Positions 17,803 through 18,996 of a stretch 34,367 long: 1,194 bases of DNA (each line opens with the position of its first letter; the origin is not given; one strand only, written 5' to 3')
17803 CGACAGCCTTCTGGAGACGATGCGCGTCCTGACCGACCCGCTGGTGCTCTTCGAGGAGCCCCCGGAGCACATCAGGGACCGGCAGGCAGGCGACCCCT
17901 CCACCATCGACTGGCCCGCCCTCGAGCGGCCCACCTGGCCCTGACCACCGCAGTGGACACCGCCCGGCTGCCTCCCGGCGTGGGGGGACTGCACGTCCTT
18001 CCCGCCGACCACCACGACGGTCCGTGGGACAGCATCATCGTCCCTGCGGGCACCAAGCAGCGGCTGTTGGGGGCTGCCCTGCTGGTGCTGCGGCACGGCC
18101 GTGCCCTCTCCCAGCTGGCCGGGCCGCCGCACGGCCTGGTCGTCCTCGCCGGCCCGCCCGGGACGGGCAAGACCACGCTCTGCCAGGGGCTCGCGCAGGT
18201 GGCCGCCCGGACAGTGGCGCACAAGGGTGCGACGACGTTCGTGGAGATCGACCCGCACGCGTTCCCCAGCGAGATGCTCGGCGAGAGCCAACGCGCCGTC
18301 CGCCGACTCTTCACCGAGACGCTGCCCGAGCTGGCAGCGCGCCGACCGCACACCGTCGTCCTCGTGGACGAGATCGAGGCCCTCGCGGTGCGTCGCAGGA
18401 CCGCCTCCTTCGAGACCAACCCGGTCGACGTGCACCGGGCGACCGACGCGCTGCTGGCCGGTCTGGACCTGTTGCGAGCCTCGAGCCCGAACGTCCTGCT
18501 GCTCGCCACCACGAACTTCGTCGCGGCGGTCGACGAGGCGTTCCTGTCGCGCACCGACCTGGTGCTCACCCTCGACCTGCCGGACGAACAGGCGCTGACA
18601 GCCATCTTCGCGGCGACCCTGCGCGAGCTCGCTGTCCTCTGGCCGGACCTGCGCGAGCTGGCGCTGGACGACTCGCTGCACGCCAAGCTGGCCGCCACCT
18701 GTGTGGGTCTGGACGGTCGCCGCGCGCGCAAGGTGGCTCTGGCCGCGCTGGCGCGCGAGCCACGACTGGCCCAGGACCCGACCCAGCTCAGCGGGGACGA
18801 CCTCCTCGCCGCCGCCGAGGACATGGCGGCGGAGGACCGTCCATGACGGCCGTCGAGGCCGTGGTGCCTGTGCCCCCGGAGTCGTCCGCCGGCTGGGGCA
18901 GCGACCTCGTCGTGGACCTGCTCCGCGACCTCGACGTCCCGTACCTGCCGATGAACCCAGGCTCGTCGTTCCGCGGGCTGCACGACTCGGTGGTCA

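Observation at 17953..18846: Pch2/TRIP13-like AAA+ ATPase embedded in a metabolic operon, without HORMA, CD-NTase or an N-terminal domain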

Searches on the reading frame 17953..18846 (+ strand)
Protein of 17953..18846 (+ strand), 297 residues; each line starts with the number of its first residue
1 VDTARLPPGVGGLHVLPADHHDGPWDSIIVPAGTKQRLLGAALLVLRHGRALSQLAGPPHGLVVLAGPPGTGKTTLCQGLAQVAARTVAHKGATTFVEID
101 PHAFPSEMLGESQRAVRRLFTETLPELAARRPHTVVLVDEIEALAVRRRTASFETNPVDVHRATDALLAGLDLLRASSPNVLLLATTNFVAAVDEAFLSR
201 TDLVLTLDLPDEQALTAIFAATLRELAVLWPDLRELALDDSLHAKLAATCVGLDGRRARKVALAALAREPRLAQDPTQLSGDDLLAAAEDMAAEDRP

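Call 6: search_protein_families(library=pfam, proteins=[window:17953-18846:+], max_evalue=1)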
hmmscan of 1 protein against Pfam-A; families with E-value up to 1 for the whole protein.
window:17953-18846:+ (297 aa): 42 families (the best 25 are shown)
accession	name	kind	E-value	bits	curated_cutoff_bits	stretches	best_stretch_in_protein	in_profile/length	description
PF00004.35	AAA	-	6.9e-21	75.5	21.2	1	63-207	1-129/131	ATPase family associated with various cellular activities (AAA)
PF07724.20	AAA_2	-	1.5e-06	28.8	27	1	61-162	4-93/166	AAA domain (Cdc48 subfamily)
PF13604.12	AAA_30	-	2.7e-06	27.7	27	1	50-145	8-101/191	AAA domain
PF13401.12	AAA_22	-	3.3e-06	27.9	27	1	61-149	6-97/130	AAA domain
PF13191.12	AAA_16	-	4.8e-05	24.4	32.6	1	55-176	19-129/167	AAA ATPase domain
PF13238.12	AAA_18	-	8.3e-05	23.5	29.4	1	63-143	1-82/128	AAA domain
PF13521.12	AAA_28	-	9.2e-05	23.1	27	1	63-98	2-37/164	AAA domain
PF05729.18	NACHT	-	0.00022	21.6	26.7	1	62-145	2-94/167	NACHT domain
PF13481.12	AAA_25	-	0.00049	20.2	27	1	58-86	31-59/195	AAA domain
PF13245.12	AAA_19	-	0.00065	20.3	25.1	1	60-143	11-79/134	AAA domain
PF20720.3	nSTAND3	-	0.0011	19.1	27.2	1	60-86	17-43/155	Novel STAND NTPase 3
PF07728.20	AAA_5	-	0.0024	18.3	22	1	63-113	2-47/139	AAA domain (dynein-related subfamily)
PF02367.23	TsaE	-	0.0034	17.8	26.6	1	49-86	11-47/128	Threonylcarbamoyl adenosine biosynthesis protein TsaE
PF03266.21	NTPase_1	-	0.0047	17.2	23.9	1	63-92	2-32/168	NTPase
PF24883.2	NPHP3_N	-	0.0071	17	24.8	1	60-87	22-49/164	Nephrocystin 3, N-terminal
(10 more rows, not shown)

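Call 7: search_protein_families(library=ncbifam, proteins=[window:17953-18846:+], max_evalue=1)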
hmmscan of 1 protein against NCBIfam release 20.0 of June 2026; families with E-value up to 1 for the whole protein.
window:17953-18846:+ (297 aa): 66 families (the best 25 are shown)
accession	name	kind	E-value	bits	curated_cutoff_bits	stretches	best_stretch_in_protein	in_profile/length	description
NF003069.1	PRK03992.1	subfamily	1.4e-20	73.8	500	1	58-236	164-329/379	proteasome-activating nucleotidase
TIGR01242.2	TIGR01242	subfamily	1.6e-19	70.1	500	1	58-237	147-313/362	proteasome-activating nucleotidase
TIGR01243.1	CDC48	subfamily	3.7e-18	65.2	802.65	1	25-237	452-650/733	CDC48 family AAA ATPase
NF047747.1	PrtsmActNtasePan2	equivalog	8.9e-17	61.4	700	1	58-228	184-340/397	proteasome-activating nucleotidase Pan2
NF042959.1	IteA_antiphage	equivalog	1.4e-15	57.3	510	1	40-237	105-282/367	anti-phage ATPase IteA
NF047748.1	PrtsmActNtasePan1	equivalog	5.7e-15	55.2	750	1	58-229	181-338/405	proteasome-activating nucleotidase Pan1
TIGR03689.1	pup_AAA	equivalog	7.3e-14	51.3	504.75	1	58-238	215-393/512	proteasome ATPase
NF041006.2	cell_div_CdvC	equivalog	9.1e-13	47.8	650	1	57-237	132-300/370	cell division protein CdvC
TIGR01241.2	FtsH_fam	equivalog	3.7e-11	42.5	600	1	59-226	195-348/598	ATP-dependent zinc metalloprotease FtsH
NF008004.0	PRK10733.1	equivalog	9.7e-07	27.1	1008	1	47-226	172-338/644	ATP-dependent zinc metalloprotease FtsH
TIGR03922.1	T7SS_EccA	equivalog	9.2e-05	21.2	466.65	1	63-149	315-392/557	type VII secretion AAA-ATPase EccA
NF008118.0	PRK10865.1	equivalog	0.0015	16.5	1417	1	47-143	585-681/857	ATP-dependent chaperone ClpB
NF006746.0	PRK09270.1-5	subfamily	0.0022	17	250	1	61-86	22-47/210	nucleoside/nucleotide kinase family protein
TIGR01448.2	helicase_RecD2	equivalog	0.0028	15.9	500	1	60-86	331-357/713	SF1B family DNA helicase RecD2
TIGR03499.1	FlhF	equivalog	0.0033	17.5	174.15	1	59-93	197-228/286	flagellar biosynthesis GTPase FlhF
TIGR02880.1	cbbX_cfxQ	equivalog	0.0071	15.6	459.25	1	41-86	38-84/284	CbbX protein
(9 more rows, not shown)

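Call 8: search_protein_families(library=padloc, proteins=[window:17953-18846:+], max_evalue=1)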
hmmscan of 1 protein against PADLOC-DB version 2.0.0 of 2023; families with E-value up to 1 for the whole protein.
window:17953-18846:+ (297 aa): 20 families
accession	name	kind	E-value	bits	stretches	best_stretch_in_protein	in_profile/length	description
PDLC00915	TRIP13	-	5.6e-93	309.6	1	4-294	7-294/302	TRIP13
PDLC00914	TRIP13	-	3.5e-17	60.8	1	60-237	71-245/302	TRIP13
PDLC02196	IetA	-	1.9e-14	51.9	1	43-233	105-270/374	-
PDLC04232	IetA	-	3.6e-12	44.3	1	59-226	115-262/330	-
PDLC02195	IetA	-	1.5e-10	38.9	1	63-228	140-285/395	-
PDLC04231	IetA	-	3e-07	28.5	1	59-211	116-248/262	-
PDLC04140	mad8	-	1.8e-06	25.7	1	60-151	27-116/314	mads_8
PDLC03924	MkoC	-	0.00066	15.8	1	62-80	268-286/1136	-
PDLC03920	MkoA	-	0.0027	14.1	1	62-79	633-650/1112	-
PDLC04790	PDC-S01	-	0.0072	13.1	1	61-113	28-88/422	-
PDLC01515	Csx3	-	0.0096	13.5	1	62-85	8-31/183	"CAS-I,CAS-III; associated"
PDLC02496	BrxF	-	0.013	13.6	1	59-144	20-96/158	BrxF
PDLC05079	PDC-S73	-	0.015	12.1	1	48-81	181-212/752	-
PDLC05065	PDC-S68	-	0.016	10.9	1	60-84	620-644/1221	-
PDLC01045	Csx3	-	0.028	11.7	1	60-84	107-131/286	Csx3-AAA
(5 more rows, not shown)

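Call 9: search_solved_structures(query=window:17953-18846:+, max_evalue=0.01, show_alignments=2)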
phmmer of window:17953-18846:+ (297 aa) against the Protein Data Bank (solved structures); distinct sequences matched with E-value up to 0.01: 304 (the best 60 are shown).
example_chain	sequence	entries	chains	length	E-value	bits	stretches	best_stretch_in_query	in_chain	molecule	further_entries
4xgu_A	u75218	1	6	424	1.7e-28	103.3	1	13-229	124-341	Putative pachytene checkpoint protein 2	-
6lk0_A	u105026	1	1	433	7.3e-26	94.7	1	15-227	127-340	Pachytene checkpoint protein 2 homolog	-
5vq9_D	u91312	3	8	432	1.9e-25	93.3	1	15-227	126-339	Pachytene checkpoint protein 2 homolog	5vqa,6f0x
7l9p_A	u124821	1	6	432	1.9e-25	93.3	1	15-227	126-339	Pachytene checkpoint protein 2 homolog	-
6oaa_B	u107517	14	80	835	2.2e-25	93.1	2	54-297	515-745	Cell division control protein 48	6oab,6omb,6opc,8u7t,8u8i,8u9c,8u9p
8dar_A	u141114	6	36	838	2.2e-25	93.1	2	54-297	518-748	Cell division control protein 48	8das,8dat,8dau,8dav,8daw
5wc2_A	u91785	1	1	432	5e-25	91.9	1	15-227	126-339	Pachytene checkpoint protein 2 homolog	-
6oa9_A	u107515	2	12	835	5.6e-25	91.8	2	54-297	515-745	Cell division control protein 48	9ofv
6chs_H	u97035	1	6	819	2.3e-24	89.8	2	44-239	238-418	Putative cell division control protein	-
8rhn_K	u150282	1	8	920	2.9e-23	86.1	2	25-250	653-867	ATPase family gene 2 protein homolog A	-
5vc7_A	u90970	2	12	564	3.3e-23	85.9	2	44-222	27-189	VCP-like ATPase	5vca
5g4g_A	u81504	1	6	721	7.5e-23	84.8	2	44-221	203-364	VCP-LIKE ATPASE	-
5g4f_A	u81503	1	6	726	7.6e-23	84.8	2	44-221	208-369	VCP-LIKE ATPASE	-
9lgo_A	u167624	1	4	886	1.6e-22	83.7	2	25-250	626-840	ATPase family gene 2 protein homolog A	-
9m4n_A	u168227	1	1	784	5.8e-22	81.9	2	44-250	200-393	Cell division control protein 48 homolog A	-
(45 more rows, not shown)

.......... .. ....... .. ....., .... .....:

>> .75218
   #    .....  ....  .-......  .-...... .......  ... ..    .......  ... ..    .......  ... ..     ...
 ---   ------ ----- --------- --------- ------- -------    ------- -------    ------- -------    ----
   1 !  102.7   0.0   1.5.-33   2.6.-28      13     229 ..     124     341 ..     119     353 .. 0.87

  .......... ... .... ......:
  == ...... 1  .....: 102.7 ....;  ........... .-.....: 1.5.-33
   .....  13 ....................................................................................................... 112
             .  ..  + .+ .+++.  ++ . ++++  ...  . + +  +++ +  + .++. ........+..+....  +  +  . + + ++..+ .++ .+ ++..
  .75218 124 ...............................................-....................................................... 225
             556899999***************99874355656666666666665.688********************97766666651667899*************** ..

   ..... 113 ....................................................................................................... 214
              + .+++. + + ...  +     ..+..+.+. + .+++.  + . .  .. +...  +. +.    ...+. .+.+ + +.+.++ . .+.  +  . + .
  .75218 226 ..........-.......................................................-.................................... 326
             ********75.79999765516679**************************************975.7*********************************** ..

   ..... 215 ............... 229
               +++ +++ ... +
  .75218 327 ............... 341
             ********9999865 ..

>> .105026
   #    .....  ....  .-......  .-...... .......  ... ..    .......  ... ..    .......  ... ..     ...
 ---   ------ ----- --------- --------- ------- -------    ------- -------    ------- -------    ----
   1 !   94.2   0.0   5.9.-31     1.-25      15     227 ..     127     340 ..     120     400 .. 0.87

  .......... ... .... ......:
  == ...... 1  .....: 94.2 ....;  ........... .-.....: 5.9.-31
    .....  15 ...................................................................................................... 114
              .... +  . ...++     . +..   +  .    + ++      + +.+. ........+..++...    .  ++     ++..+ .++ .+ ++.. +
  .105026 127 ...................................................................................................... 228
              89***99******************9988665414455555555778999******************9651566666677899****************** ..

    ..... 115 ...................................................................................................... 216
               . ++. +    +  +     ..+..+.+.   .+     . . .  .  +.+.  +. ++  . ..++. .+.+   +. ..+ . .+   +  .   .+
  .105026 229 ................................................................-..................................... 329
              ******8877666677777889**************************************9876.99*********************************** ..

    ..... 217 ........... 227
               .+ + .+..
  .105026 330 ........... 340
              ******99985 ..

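Call 14: find_homologous_proteins(query=window:17953-18846:+, max_evalue=1e-10)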
Query window:17953-18846:+ (297 aa): 3579 proteins with E <= 1e-10 among 8000 candidates; the best 120 are listed.
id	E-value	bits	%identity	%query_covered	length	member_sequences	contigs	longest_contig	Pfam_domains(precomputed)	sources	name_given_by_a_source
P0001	2.6e-184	629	100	100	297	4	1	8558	PF07724.21,PF13604.13,PF00004.36,PF13401.13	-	-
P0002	4.3e-141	488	78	97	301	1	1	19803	PF13604.13,PF00004.36,PF13401.13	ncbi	-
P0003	2.2e-140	485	78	98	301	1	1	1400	PF07724.21,PF13604.13,PF13521.13,PF00004.36,PF13401.13,PF13191.13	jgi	jgi:ATP-dependent 26S proteasome regulatory subunit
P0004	3.2e-140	485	77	98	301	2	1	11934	PF13604.13,PF00004.36,PF13401.13,PF13191.13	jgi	jgi:SpoVK/Ycf46/Vps4 family AAA+-type ATPase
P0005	5.4e-140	484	75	100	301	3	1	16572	PF07724.21,PF13604.13,PF13521.13,PF00004.36,PF13401.13,PF13238.13,PF13191.13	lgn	-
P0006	1.9e-139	482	74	100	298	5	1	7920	PF07724.21,PF13604.13,PF00004.36,PF13401.13,PF13191.13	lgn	-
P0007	3.3e-139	481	80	94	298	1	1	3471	PF07724.21,PF13604.13,PF00004.36,PF13401.13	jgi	-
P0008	1.3e-138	479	78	96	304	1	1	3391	PF07724.21,PF13604.13,PF00004.36,PF13401.13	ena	-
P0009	2.3e-138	479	77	100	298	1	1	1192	PF07724.21,PF13604.13,PF00004.36,PF13401.13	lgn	-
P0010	8.0e-138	477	76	99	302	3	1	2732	PF07724.21,PF13604.13,PF02367.24,PF00004.36,PF13401.13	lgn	-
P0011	1.1e-137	476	76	97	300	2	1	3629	PF07724.21,PF13604.13,PF00004.36,PF13401.13,PF13481.13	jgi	jgi:pachytene checkpoint protein 2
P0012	1.3e-137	476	76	97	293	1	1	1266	PF07724.21,PF00004.36,PF13401.13,PF13191.13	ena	-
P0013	1.6e-137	476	75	100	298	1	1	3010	PF07724.21,PF13604.13,PF00004.36,PF13401.13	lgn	-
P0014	2.2e-137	475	77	94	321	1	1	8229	PF07724.21,PF13604.13,PF00004.36,PF13401.13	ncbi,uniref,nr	ncbi:AAA family ATPase [Micromonospora yasonensis]|uniref:AAA family ATPase n=1 Tax=Micromonospora y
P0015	2.4e-137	475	75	99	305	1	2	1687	PF00004.36,PF13401.13,PF13191.13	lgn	-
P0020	2.2e-136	472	75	97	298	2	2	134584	PF07724.21,PF00004.36,PF13401.13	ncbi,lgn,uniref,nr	ncbi:AAA family ATPase [Micromonospora sp. 4G57]|uniref:AAA family ATPase n=1 Tax=Micromonospora sic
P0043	1.9e-133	462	76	96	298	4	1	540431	PF13604.13,PF00004.36,PF13401.13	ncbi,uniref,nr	ncbi:ATPase family associated with various cellular activities (AAA) [Kibdelosporangium aridum]|unir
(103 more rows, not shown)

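Call 15: find_encoding_contigs(protein=P0002, flank=8000, max_places=3)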
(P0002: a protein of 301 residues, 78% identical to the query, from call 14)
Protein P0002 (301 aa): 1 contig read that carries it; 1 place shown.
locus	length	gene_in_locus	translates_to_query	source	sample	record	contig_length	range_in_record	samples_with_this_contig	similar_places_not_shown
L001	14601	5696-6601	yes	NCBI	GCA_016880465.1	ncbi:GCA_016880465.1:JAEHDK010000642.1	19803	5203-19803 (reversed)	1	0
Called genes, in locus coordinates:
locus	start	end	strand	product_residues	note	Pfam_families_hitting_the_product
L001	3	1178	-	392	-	?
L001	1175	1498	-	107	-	PF03551:PadR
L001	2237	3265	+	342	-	PF07883:Cupin_2, PF00190:Cupin_1 (weak)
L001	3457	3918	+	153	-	-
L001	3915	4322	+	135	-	PF07690:MFS_1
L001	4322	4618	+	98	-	PF04191:PEMT (weak)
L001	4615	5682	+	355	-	PF12973:Cupin_7 (faint), PF07883:Cupin_2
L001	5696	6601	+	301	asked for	PF13604:AAA_30 (weak), PF00004:AAA, PF13401:AAA_22 (weak)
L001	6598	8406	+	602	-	PF02776:TPP_enzyme_N, PF02775:TPP_enzyme_C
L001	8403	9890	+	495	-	PF00171:Aldedh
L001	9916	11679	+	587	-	PF02776:TPP_enzyme_N, PF00205:TPP_enzyme_M (faint), PF02775:TPP_enzyme_C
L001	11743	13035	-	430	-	PF05977:MFS_3, PF07690:MFS_1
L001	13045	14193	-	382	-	PF00005:ABC_tran, PF13304:AAA_21 (weak), PF08402:TOBE_2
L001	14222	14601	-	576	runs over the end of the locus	PF00528:BPD_transp_1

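Call 16: find_encoding_contigs(protein=P0020, flank=8000, max_places=3)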
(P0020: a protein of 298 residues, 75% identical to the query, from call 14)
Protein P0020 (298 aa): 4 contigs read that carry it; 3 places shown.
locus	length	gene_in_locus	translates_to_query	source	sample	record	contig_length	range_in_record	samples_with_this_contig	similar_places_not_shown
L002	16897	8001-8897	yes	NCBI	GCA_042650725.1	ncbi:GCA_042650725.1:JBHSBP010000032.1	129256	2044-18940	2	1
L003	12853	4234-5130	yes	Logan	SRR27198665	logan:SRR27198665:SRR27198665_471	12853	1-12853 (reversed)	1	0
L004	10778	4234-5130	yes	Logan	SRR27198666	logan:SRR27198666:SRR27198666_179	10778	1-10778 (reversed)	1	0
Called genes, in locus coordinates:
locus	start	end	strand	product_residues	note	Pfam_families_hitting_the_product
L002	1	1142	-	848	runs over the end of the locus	-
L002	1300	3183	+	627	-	-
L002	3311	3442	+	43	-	-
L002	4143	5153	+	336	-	PF00190:Cupin_1 (faint), PF07883:Cupin_2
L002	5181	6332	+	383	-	PF07690:MFS_1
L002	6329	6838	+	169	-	PF04191:PEMT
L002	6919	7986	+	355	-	PF12973:Cupin_7 (faint), PF07883:Cupin_2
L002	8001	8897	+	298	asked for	PF00004:AAA, PF07724:AAA_2 (weak), PF13401:AAA_22 (faint)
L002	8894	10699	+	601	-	PF02776:TPP_enzyme_N, PF02775:TPP_enzyme_C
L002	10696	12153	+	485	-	PF00171:Aldedh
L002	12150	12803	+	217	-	PF00857:Isochorismatase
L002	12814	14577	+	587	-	PF02776:TPP_enzyme_N, PF00205:TPP_enzyme_M (faint), PF02775:TPP_enzyme_C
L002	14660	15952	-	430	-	PF05977:MFS_3, PF07690:MFS_1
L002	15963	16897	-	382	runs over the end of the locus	PF00005:ABC_tran, PF13304:AAA_21 (weak), PF08402:TOBE_2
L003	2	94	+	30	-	?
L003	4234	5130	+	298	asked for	PF00004:AAA, PF07724:AAA_2 (weak), PF13401:AAA_22 (faint)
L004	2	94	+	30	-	?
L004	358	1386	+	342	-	PF00190:Cupin_1 (faint), PF07883:Cupin_2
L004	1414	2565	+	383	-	PF07690:MFS_1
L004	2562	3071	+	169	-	PF04191:PEMT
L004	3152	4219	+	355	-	PF12973:Cupin_7 (faint), PF07883:Cupin_2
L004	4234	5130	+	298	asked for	PF00004:AAA, PF07724:AAA_2 (weak), PF13401:AAA_22 (faint)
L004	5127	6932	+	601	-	PF02776:TPP_enzyme_N, PF02775:TPP_enzyme_C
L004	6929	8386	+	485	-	PF00171:Aldedh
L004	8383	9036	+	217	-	PF00857:Isochorismatase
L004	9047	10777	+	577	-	?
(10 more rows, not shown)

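Call 17: find_encoding_contigs(protein=P0043, flank=8000, max_places=3)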
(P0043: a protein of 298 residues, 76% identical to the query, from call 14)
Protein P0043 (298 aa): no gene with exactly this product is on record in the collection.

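Call 19: find_related_loci(query=window:17953-18846:+, collection=genome_contigs, flank=10000)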
Query window:17953-18846:+ (297 aa) in genome_contigs; peptide patterns used: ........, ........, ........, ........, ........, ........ (x = any residue, [..] = any of these).
599 stretches matched a pattern (row limit reached: there are more); 196 encode a relative of the query (tblastn E <= 1e-3); the best 80 are kept; 80 distinct loci.
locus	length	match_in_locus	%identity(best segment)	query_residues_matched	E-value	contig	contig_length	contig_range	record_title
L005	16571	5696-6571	77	1-292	3e-142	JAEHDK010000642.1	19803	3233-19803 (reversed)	MAG: Micromonosporaceae bacterium isolate EFPC_2 k127_17760083, whole genome shotgun sequence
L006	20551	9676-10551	75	1-292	4e-142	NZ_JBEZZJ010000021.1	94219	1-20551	Micromonospora sp. NPDC023966 NPDC023966_112_D6.ctg-0021, whole genome shotgun sequence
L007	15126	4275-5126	76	6-289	7e-138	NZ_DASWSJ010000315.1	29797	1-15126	MAG: Actinophytocola sp. isolate SMAG_U3546 k141_291145, whole genome shotgun sequence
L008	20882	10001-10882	71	3-297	2e-134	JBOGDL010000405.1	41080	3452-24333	MAG: Micromonosporaceae bacterium isolate SC-S_metawrap_bin.50 k127_3733791, whole genome shotgun sequence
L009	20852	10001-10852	76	6-289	1e-133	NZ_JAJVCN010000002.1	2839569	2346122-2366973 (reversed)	Kibdelosporangium philippinense strain ATCC 49844 NODE_2_length_2839569_cov_44.010316, whole genome shotgun sequence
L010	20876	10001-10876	75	6-297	1e-133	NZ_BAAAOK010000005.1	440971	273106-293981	Actinomadura alba strain JCM 14906 sequence05, whole genome shotgun sequence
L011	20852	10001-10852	76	6-289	4e-133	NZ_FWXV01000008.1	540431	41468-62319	Kibdelosporangium aridum strain DSM 43828, whole genome shotgun sequence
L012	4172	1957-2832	76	1-292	4e-135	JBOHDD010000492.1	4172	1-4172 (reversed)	MAG: Nocardioidaceae bacterium isolate SC-S_metawrap_bin.105 k127_3476167, whole genome shotgun sequence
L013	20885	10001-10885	74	1-295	2e-132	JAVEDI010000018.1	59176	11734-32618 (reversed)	MAG: Actinomycetota bacterium isolate BP_173 scaffold_2956010, whole genome shotgun sequence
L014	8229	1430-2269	77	1-280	1e-132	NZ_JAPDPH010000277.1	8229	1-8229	Micromonospora yasonensis strain DSM 45980 277, whole genome shotgun sequence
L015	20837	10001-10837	76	9-287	9e-129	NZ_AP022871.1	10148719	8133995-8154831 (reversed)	Phytohabitans suffuscus strain NBRC 105367 chromosome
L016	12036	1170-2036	73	4-292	3e-127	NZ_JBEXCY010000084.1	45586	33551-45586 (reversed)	Dactylosporangium sp. NPDC005572 NPDC005572_288_A9.ctg-0084, whole genome shotgun sequence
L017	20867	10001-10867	72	1-289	9e-131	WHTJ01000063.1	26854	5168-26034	MAG: Propionibacteriales bacterium isolate Dino_bin33 NODE_1974_length_26854_cov_15.2266, whole genome shotgun sequence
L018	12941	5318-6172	72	6-290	2e-126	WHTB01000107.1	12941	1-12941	MAG: Propionibacteriales bacterium isolate Dino_bin23 k141_552068_length_12941_cov_39.5608, whole genome shotgun sequenc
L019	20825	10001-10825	77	6-280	1e-124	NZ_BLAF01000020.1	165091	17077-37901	Acrocarpospora pleiomorpha strain NBRC 16267 sequence020, whole genome shotgun sequence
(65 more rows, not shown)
